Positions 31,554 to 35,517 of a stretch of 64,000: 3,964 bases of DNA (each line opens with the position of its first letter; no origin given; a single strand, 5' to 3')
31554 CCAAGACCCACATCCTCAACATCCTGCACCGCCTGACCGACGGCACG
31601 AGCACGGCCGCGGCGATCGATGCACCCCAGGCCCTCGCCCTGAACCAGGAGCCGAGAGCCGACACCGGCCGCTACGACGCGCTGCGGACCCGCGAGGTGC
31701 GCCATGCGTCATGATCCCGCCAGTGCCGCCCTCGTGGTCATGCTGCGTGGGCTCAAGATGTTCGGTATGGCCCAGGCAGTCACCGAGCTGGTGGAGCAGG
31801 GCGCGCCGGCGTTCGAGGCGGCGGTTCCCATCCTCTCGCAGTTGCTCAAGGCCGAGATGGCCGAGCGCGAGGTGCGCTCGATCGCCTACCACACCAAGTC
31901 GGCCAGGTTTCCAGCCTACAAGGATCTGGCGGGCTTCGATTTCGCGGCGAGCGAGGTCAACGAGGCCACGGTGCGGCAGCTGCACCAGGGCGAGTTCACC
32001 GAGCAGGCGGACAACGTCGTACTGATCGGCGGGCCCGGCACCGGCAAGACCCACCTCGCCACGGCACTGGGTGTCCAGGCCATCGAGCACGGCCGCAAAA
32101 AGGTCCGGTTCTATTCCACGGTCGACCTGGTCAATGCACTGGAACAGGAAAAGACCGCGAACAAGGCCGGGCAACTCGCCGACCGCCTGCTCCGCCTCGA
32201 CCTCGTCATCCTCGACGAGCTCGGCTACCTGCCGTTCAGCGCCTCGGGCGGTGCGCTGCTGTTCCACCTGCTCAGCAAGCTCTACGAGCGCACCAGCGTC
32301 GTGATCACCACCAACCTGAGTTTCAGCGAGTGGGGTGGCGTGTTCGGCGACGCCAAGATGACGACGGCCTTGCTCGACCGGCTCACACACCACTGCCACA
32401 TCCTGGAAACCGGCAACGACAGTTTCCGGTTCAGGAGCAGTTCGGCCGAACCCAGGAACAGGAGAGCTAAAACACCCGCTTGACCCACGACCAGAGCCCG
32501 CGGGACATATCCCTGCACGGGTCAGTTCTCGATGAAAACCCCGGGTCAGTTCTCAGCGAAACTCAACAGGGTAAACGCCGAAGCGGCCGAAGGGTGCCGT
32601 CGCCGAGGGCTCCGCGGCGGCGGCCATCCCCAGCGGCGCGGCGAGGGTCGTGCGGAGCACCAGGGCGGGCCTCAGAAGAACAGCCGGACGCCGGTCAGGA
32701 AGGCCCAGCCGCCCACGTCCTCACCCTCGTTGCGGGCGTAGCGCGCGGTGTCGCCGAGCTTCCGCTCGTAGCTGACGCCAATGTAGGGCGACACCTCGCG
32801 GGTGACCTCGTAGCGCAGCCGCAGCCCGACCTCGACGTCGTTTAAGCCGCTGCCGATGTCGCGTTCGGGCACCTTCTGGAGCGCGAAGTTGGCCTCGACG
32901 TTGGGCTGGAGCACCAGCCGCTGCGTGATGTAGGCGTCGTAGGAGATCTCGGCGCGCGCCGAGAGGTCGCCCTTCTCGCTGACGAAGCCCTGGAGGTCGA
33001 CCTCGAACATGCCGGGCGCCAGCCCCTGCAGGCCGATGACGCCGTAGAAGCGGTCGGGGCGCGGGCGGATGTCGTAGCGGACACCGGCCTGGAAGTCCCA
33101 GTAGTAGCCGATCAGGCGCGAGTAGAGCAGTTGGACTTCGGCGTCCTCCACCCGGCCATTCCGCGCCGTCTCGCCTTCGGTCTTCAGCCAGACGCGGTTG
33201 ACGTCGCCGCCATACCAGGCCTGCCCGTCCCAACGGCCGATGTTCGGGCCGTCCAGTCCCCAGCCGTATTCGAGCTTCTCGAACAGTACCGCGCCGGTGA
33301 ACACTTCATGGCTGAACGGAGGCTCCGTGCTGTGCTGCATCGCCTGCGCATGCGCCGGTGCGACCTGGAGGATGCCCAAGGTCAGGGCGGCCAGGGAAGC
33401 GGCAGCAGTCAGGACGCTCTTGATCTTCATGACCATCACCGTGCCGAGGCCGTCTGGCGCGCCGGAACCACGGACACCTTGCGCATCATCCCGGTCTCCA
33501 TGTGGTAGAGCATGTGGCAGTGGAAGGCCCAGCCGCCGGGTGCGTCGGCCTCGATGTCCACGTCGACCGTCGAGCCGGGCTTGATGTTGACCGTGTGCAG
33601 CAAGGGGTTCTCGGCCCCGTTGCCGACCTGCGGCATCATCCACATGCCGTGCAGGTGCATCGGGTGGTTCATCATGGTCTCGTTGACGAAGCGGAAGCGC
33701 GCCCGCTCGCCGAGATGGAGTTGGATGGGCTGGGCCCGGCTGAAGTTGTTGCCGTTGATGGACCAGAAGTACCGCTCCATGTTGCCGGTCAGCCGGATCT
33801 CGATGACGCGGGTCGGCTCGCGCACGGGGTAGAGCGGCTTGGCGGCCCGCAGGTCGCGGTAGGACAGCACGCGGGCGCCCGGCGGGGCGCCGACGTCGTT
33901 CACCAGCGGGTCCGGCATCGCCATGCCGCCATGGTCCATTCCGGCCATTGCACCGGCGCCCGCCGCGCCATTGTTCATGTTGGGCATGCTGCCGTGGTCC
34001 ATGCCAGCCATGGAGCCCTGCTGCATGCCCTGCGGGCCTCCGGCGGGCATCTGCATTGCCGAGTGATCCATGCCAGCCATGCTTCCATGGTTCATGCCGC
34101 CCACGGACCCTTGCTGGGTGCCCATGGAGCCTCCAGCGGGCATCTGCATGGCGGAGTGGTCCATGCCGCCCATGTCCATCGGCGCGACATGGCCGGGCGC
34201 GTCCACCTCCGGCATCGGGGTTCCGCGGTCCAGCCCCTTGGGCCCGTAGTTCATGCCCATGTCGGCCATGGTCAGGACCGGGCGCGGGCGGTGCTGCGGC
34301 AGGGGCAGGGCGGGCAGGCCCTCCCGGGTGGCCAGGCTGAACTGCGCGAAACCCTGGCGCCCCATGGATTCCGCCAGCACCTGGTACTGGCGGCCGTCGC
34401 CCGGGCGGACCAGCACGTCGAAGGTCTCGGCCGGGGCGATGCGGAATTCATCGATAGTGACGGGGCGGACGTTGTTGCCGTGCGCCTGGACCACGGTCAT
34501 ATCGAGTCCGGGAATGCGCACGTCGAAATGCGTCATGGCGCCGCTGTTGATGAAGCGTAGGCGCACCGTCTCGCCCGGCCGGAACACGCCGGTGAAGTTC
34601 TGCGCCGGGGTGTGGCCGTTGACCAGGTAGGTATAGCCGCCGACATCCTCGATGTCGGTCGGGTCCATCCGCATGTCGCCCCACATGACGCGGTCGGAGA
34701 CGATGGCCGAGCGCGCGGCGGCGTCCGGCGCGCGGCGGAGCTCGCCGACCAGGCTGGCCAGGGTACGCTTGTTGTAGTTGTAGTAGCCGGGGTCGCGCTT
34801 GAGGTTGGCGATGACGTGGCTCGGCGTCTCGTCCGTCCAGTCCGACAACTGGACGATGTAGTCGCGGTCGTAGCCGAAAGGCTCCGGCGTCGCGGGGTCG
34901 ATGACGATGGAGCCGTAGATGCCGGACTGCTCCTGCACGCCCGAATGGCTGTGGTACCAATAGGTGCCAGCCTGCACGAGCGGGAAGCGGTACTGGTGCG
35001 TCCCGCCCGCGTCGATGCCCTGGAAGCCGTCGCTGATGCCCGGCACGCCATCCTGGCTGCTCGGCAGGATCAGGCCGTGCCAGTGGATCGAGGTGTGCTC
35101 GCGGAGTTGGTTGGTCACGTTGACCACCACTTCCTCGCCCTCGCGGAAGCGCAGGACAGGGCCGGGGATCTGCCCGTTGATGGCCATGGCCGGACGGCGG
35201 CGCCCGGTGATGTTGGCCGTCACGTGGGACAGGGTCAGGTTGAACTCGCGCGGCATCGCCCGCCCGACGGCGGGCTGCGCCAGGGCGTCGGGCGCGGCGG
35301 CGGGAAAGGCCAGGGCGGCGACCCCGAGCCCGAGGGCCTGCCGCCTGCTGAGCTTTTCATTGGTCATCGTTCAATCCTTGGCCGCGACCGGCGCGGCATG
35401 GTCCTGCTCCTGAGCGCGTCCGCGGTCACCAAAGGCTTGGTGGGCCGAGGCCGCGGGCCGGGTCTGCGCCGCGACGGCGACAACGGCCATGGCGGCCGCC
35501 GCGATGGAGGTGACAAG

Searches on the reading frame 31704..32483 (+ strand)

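Call 4: search_protein_families(library=pfam, proteins=[window:31704-32483:+], max_evalue=0.01)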
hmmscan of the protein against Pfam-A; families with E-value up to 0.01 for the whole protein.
window:31704-32483:+ (259 aa): 11 families
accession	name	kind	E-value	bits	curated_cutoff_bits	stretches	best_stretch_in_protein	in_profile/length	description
PF01695.23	IstB_IS21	-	1.5e-77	260.7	24.1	1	14-247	3-236/238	IstB-like ATP binding protein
PF00308.24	Bac_DnaA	-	7.7e-09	36.4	23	1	100-202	32-135/162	Bacterial DnaA ATPAse domain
PF02562.22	PhoH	-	7e-06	26.1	27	1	86-159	3-73/205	PhoH-like protein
PF20720.3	nSTAND3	-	0.00013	22.1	27.2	1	100-149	15-64/155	Novel STAND NTPase 3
PF13521.12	AAA_28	-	0.00051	20.7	27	1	105-124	2-21/164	AAA domain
PF13191.12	AAA_16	-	0.00062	20.7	32.6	1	90-172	12-104/167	AAA ATPase domain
PF00004.35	AAA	-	0.0011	19.9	21.2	1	105-177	1-70/131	ATPase family associated with various cellular activities (AAA)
PF13245.12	AAA_19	-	0.0012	19.4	25.1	1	101-128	10-37/134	AAA domain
PF13401.12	AAA_22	-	0.008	16.9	27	0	101-129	4-32/130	AAA domain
PF13604.12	AAA_30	-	0.0082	16.3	27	0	99-175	15-99/191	AAA domain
PF09848.15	SLFN-g3_helicase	-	0.0086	15.8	24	0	105-164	4-65/354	Schlafen group 3, DNA/RNA helicase domain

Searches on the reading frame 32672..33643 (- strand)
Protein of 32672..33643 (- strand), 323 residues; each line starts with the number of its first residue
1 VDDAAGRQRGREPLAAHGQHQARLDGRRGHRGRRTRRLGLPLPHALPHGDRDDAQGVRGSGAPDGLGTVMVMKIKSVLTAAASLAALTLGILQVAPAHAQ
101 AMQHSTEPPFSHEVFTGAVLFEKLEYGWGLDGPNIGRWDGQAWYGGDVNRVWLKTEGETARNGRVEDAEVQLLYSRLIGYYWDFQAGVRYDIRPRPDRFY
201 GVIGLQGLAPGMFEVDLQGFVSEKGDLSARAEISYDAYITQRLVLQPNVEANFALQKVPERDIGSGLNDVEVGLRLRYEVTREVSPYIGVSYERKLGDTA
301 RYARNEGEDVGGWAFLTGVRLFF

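Call 4: search_protein_families(library=pfam, proteins=[window:32672-33643:-], max_evalue=0.01)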
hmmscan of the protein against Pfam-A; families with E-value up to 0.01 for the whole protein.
window:32672-33643:- (323 aa): 2 families
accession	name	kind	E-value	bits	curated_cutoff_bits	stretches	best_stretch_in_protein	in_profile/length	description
PF05275.17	CopB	-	2.8e-83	279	27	1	117-323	3-208/208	Copper resistance protein B precursor (CopB)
PF13505.12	OMP_b-brl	-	0.00032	21.3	28.7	0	227-302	42-111/175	Outer membrane protein beta-barrel domain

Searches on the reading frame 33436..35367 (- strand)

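Call 4: search_protein_families(library=pfam, proteins=[window:33436-35367:-], max_evalue=0.01)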
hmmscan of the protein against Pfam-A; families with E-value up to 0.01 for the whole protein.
window:33436-35367:- (643 aa): 4 families
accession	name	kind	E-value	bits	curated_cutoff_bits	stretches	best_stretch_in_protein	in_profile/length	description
PF07732.21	Cu-oxidase_3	-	1.4e-41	141.7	21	2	48-159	4-117/119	Multicopper oxidase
PF07731.20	Cu-oxidase_2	-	4.3e-32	111.2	20.4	2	518-635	4-135/137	Multicopper oxidase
PF00394.28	Cu-oxidase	-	1.7e-24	87.1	21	1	246-335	38-135/157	Multicopper oxidase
PF13473.12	Cupredoxin_1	-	0.0024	18.3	27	0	550-622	39-97/104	Cupredoxin-like domain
